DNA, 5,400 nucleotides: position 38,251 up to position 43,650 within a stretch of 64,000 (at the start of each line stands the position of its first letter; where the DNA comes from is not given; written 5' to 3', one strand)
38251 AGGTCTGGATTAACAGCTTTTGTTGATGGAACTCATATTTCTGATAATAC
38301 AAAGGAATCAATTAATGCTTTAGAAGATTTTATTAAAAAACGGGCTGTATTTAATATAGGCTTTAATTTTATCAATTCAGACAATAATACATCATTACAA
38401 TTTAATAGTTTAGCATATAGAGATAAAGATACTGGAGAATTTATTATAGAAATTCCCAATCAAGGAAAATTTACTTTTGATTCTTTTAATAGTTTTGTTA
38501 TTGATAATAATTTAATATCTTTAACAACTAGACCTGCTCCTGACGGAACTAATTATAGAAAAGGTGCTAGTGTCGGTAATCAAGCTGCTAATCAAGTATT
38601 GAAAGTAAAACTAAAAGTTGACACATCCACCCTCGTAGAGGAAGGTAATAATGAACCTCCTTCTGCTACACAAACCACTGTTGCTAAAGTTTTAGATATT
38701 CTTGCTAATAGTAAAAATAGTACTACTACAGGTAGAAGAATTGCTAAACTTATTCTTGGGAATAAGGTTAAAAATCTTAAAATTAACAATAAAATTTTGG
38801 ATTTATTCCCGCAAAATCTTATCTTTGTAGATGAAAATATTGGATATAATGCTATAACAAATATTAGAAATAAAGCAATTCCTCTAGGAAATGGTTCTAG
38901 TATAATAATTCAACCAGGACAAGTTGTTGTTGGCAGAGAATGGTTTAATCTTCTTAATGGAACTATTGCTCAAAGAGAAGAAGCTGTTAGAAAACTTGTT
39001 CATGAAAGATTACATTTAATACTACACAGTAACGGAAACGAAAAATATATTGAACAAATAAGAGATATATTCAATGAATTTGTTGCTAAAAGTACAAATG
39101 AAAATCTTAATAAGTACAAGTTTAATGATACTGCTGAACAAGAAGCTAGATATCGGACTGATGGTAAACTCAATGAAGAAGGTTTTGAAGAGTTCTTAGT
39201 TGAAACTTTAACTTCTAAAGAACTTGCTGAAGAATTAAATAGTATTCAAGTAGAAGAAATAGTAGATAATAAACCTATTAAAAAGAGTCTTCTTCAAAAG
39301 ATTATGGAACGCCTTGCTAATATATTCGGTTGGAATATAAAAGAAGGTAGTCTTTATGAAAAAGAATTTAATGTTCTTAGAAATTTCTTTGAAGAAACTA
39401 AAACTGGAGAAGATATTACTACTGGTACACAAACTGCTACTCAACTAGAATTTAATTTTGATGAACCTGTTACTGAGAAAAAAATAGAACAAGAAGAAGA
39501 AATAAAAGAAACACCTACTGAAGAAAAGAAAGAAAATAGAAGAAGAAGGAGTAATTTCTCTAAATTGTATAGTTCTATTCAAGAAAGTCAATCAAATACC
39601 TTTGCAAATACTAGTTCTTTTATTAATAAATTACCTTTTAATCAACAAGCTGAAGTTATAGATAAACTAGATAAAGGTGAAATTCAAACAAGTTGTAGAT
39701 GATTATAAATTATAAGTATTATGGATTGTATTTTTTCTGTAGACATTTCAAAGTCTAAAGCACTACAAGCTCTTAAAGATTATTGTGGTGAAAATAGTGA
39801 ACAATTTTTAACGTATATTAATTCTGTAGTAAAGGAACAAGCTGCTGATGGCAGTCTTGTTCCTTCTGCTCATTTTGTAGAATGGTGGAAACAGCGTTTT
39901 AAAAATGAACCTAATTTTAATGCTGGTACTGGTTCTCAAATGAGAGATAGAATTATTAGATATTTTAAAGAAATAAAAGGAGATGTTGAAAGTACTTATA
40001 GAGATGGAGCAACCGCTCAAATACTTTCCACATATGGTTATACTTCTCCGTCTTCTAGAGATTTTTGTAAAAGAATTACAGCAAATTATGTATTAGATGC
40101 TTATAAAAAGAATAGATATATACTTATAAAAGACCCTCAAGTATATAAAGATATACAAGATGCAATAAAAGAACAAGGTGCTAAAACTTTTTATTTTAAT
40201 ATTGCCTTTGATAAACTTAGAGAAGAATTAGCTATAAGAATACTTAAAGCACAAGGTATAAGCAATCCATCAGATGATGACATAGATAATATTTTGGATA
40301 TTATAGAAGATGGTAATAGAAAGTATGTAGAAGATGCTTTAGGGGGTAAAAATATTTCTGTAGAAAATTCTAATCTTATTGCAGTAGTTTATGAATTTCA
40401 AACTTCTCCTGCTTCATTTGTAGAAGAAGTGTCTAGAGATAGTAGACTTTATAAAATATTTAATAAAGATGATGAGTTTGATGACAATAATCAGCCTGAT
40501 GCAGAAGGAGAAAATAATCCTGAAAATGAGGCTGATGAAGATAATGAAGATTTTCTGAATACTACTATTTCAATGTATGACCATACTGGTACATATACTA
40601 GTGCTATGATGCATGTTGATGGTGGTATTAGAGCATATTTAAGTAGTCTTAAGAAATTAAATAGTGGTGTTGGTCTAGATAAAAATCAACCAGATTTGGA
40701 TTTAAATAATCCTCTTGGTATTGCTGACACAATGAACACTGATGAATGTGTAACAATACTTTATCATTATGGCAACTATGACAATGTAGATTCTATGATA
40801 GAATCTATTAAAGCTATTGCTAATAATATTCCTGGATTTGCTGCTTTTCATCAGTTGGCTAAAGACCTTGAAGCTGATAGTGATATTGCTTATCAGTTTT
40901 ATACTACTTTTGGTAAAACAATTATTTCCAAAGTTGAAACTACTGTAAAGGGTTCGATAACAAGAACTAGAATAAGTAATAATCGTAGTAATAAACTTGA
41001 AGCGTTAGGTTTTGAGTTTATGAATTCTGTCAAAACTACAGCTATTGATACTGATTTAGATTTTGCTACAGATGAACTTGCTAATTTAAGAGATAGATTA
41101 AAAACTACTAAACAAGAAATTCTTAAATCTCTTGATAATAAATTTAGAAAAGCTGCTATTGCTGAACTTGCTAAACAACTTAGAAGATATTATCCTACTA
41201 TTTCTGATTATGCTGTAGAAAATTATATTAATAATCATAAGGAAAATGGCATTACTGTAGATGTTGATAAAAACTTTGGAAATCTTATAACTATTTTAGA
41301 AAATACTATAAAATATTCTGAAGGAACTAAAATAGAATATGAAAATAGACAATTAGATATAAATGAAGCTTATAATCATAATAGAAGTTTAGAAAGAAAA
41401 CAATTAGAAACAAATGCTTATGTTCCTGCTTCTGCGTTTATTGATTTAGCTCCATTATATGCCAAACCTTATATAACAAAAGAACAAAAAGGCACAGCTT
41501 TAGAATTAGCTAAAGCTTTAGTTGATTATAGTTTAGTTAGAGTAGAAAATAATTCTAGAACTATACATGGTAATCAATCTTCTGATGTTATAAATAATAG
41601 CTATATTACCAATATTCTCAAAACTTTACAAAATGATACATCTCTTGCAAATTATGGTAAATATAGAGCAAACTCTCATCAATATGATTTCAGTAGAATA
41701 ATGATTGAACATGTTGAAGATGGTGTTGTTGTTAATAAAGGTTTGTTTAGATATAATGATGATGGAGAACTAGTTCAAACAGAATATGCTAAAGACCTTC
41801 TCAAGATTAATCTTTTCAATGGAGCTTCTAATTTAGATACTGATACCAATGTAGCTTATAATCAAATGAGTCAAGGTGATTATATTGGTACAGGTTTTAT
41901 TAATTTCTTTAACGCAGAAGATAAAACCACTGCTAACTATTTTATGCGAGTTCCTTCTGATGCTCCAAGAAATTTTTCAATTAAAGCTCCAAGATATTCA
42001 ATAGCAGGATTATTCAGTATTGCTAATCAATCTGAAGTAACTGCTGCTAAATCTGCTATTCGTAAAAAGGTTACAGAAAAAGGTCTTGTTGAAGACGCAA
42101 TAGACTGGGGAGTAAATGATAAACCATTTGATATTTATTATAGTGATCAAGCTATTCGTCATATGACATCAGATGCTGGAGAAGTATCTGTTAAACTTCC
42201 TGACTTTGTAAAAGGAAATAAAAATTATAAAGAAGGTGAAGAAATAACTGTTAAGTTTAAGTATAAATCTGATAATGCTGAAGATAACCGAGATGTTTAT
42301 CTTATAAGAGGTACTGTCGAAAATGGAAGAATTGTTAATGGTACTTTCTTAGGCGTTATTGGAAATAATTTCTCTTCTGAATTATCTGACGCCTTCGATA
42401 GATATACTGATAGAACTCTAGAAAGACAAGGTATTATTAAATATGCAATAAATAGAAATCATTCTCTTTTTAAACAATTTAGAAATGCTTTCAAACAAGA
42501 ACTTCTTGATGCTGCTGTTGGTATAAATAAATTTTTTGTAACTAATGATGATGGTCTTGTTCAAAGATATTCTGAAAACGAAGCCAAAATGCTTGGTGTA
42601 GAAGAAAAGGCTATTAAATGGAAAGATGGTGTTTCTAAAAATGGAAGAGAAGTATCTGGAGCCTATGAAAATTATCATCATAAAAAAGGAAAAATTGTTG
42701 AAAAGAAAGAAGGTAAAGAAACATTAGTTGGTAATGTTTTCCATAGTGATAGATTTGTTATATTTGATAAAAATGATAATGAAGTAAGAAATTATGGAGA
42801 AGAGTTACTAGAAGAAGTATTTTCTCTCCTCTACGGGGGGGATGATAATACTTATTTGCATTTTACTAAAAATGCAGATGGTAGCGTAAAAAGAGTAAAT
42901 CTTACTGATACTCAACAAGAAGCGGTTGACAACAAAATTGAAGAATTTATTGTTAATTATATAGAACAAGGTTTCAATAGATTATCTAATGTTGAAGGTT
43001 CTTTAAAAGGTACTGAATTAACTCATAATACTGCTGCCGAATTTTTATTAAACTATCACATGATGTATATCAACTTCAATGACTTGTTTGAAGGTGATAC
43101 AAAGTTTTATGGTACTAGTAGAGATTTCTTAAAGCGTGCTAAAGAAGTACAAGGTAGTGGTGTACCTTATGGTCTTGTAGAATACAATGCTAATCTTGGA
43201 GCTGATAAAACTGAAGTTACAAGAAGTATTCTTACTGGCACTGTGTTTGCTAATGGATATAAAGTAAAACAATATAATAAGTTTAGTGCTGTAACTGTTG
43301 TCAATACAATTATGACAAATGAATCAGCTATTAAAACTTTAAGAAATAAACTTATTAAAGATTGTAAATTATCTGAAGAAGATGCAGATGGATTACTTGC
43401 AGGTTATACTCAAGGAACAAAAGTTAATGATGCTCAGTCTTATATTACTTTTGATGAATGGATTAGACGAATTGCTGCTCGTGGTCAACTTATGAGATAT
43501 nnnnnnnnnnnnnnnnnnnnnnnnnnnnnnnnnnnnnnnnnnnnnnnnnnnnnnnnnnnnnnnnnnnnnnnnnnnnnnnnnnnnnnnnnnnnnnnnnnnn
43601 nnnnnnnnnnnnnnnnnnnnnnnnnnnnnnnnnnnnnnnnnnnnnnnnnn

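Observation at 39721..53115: Single 4464-aa ORF with a DFDID catalytic triad: fused giant virion RNA polymerase candidate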

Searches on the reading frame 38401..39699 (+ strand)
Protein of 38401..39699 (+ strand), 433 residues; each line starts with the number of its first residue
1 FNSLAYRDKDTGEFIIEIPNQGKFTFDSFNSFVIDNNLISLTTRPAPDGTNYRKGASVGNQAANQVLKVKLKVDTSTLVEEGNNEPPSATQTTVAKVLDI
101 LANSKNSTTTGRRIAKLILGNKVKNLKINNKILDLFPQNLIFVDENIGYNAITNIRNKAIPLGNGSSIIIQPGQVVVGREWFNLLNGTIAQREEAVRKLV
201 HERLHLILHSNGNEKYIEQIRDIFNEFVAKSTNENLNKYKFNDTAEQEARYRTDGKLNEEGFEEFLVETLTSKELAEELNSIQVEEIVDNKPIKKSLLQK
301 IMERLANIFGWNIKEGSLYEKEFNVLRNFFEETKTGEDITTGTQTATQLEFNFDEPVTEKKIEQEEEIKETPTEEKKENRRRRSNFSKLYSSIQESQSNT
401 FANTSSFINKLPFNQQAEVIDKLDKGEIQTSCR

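Call 95: search_protein_families(library=pfam, proteins=[window:38401-39699:+], max_evalue=1)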
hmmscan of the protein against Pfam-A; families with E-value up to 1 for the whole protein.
window:38401-39699:+ (433 aa): 2 families
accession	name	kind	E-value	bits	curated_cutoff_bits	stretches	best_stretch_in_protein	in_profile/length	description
PF19027.5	DUF5752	-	0.017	14.9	23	1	262-310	60-108/208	Family of unknown function (DUF5752)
PF03063.25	Prismane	-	0.25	10.4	27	1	205-334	33-151/513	Prismane/CO dehydrogenase family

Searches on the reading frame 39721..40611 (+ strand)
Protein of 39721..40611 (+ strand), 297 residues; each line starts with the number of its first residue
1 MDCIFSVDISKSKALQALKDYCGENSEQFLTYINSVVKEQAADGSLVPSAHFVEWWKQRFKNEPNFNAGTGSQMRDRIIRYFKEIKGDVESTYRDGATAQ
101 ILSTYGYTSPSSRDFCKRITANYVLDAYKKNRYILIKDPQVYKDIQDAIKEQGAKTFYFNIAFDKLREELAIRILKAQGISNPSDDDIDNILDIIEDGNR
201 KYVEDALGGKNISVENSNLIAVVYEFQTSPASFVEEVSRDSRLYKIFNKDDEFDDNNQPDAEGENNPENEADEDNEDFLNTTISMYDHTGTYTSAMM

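Call 95: search_protein_families(library=pfam, proteins=[window:39721-40611:+], max_evalue=1)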
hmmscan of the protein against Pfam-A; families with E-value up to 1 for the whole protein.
window:39721-40611:+ (297 aa): 0 families

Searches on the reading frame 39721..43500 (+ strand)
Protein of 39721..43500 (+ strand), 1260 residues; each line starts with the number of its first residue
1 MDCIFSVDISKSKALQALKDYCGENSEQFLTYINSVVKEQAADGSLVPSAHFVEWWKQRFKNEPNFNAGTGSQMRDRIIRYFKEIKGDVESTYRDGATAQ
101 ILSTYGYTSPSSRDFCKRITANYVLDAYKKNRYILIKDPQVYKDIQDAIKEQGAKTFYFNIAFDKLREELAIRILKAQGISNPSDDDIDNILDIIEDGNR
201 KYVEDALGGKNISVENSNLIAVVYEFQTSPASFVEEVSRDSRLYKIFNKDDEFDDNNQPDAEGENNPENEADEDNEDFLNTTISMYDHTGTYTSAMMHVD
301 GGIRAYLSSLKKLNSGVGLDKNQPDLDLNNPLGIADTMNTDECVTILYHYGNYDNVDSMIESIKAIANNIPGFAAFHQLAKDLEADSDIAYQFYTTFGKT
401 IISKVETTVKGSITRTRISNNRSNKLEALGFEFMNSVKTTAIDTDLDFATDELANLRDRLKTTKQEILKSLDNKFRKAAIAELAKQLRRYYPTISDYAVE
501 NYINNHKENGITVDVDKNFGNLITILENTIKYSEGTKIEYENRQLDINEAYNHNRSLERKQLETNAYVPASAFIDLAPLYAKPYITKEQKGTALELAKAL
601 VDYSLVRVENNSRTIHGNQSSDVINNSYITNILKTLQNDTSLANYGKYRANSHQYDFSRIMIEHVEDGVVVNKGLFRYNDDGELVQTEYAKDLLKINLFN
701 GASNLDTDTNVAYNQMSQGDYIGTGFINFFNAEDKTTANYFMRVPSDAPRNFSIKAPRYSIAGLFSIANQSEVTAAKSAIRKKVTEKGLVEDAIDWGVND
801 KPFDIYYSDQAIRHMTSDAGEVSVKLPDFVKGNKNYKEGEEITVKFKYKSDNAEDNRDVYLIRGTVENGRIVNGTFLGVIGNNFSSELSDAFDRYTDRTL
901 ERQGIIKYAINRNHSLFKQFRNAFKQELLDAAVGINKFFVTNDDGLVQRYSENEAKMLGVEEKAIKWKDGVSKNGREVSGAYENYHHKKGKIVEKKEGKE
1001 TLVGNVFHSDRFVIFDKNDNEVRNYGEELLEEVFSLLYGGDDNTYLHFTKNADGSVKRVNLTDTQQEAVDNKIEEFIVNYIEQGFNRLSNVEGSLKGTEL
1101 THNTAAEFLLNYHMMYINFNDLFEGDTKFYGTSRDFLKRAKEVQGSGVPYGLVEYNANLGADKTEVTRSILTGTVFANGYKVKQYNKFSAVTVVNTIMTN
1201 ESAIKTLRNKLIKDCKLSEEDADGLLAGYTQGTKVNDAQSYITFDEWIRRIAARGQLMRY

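Call 18: search_dna_similar(query=window:39721-43500:+, collection=phages, mode=protein, max_rows=40, rows=spread, max_evalue=0.001)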
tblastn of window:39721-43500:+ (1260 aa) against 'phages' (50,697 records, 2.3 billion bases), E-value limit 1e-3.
Records with a match: 29; places in all: 29; records where one place covers at least 80% of the query: 3.
Best place of each record, by identity: <60% 29.
By first word of the organism name: uncultured 12; CrAssphage 7; Bacteriophage 3; crAssphage 2; Caudoviricetes 2; Bacteroides 2; Carjivirus 1.
By host as written in the record: - 23; Bacteroides cellulosilyticus 2; Bacteroides xylanisolvens APCS1/XY 2; Homo sapiens 1; bacterium 1.
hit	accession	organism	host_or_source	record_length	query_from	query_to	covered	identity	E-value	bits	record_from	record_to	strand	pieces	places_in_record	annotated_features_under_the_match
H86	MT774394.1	uncultured phage cr271_1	pig feces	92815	1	1260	100%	36.8%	0e+0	704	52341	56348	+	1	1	nuclear pore complex-like protein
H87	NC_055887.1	uncultured phage cr271_1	pig feces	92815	1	1260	100%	36.8%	0e+0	704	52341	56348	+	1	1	nuclear pore complex-like protein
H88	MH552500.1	crAssphage sp. isolate ctcc615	mouse tissue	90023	1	1260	89%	37.4%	2e-132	703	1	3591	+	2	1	hypothetical protein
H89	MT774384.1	uncultured phage cr8_1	human feces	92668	280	1260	67%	34.8%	2e-70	468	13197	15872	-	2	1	nuclear pore complex-like protein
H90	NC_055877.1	uncultured phage cr8_1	human feces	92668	280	1260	67%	34.8%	2e-70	468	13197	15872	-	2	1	nuclear pore complex-like protein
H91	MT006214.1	CrAssphage LMMB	human gut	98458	298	1260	71%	29.8%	2e-48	322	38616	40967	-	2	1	RNAP catalytic subunit/RNAP subunit fusion protein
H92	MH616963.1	crAssphage sp. isolate ctbg_1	house mouse tissue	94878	287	1260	77%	26.3%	1e-56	223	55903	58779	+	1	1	putative RNAP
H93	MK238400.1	CrAssphage ZA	Homo sapiens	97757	298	1260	65%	31.0%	1e-48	324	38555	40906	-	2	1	putative RNAP subunit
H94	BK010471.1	Carjivirus communis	bacterium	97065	298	1260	65%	31.0%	3e-48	320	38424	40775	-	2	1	KP06_gp44: putative RNAP catalytic subunit fused to unknown RNAP subunit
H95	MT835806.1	Bacteriophage sp.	human fecal samples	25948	292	1260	77%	26.2%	1e-54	216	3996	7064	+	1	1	record has no annotation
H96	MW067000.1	CrAssphage sp. C0521BD4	stool sample from an infant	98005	298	1260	65%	30.8%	6e-48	317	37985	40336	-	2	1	putative RNAP subunit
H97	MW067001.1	CrAssphage sp. C0521BW15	stool sample from an infant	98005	298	1260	65%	30.8%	6e-48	317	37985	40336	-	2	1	putative RNAP subunit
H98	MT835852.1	Bacteriophage sp.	human fecal samples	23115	298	1260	65%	30.7%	8e-48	321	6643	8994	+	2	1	record has no annotation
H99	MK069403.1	CrAssphage sp. O-152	fecal sample from Mexican boy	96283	298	1260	65%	30.7%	8e-48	321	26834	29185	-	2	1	record has no annotation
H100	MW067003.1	CrAssphage sp. C0531BW4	stool sample from an infant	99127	298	1260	65%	30.5%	2e-47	318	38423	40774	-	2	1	putative RNAP subunit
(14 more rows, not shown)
